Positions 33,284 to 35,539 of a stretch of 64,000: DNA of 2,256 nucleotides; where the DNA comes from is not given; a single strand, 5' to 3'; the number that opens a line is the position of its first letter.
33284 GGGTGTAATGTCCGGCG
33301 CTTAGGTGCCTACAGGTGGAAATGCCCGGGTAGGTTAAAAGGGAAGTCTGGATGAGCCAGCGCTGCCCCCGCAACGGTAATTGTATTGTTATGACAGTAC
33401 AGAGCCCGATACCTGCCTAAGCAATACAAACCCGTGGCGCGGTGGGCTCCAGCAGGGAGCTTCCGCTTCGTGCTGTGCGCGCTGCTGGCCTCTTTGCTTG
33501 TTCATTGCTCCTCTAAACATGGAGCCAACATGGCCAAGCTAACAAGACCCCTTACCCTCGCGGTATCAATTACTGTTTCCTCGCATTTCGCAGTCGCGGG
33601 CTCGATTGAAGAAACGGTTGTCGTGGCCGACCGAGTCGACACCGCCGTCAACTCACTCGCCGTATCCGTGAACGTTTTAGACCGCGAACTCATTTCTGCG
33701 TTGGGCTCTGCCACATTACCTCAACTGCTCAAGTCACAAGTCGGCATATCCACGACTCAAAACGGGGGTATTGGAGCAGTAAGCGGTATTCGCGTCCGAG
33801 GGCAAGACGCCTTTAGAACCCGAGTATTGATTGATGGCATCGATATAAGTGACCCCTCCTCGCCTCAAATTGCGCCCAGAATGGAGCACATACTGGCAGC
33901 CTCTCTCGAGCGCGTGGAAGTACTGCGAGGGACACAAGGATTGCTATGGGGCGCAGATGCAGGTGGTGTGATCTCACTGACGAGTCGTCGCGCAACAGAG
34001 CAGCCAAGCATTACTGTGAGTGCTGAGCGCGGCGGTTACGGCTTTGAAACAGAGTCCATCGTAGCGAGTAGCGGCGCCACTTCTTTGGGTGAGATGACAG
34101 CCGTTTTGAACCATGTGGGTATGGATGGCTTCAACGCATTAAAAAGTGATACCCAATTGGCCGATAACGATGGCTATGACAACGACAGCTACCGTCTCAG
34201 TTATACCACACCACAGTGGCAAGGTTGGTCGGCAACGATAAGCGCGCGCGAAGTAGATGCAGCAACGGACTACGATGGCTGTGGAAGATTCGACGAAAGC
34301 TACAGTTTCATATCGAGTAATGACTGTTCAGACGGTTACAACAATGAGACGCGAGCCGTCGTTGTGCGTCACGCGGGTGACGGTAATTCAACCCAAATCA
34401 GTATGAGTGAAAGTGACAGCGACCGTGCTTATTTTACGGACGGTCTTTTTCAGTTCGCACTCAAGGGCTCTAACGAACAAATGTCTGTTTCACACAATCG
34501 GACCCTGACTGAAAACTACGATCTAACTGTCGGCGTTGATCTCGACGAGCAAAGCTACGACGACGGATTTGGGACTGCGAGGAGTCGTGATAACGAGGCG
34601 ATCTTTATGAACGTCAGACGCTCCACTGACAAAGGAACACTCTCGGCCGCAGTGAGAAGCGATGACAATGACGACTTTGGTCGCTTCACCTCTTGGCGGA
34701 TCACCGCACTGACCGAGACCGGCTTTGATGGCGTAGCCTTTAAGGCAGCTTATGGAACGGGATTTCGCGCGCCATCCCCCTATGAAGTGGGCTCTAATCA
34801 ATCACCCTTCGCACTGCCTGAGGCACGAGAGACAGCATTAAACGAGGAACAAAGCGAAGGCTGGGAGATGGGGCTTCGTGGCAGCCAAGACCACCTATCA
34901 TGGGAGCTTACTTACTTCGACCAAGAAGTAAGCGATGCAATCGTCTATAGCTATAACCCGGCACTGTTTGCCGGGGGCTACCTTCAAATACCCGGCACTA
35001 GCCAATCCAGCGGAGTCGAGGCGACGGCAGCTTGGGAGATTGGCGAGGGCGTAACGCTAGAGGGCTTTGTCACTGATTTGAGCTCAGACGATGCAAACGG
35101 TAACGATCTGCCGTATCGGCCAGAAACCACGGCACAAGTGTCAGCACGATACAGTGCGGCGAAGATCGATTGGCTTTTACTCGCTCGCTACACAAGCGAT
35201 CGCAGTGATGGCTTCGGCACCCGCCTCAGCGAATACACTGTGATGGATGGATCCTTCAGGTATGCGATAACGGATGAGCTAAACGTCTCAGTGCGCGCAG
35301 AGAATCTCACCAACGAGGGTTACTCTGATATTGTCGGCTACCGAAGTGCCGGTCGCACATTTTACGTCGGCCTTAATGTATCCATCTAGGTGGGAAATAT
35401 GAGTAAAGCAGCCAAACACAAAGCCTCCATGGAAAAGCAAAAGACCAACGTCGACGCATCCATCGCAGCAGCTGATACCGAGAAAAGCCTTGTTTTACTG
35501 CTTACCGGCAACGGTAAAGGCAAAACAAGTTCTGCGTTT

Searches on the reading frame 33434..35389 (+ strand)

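Call 56: search_protein_families(library=pfam, proteins=[window:33434-35389:+], max_evalue=0.00001)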
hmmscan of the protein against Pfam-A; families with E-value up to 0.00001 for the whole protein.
window:33434-35389:+ (651 aa): 2 families
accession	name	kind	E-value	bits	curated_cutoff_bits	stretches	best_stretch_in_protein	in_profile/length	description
PF00593.30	TonB_dep_Rec_b-barrel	-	3.9e-30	106.5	27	1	241-625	51-436/436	TonB dependent receptor-like, beta-barrel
PF07715.20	Plug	-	5e-17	62.8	23.9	1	73-178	3-105/107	TonB-dependent Receptor Plug Domain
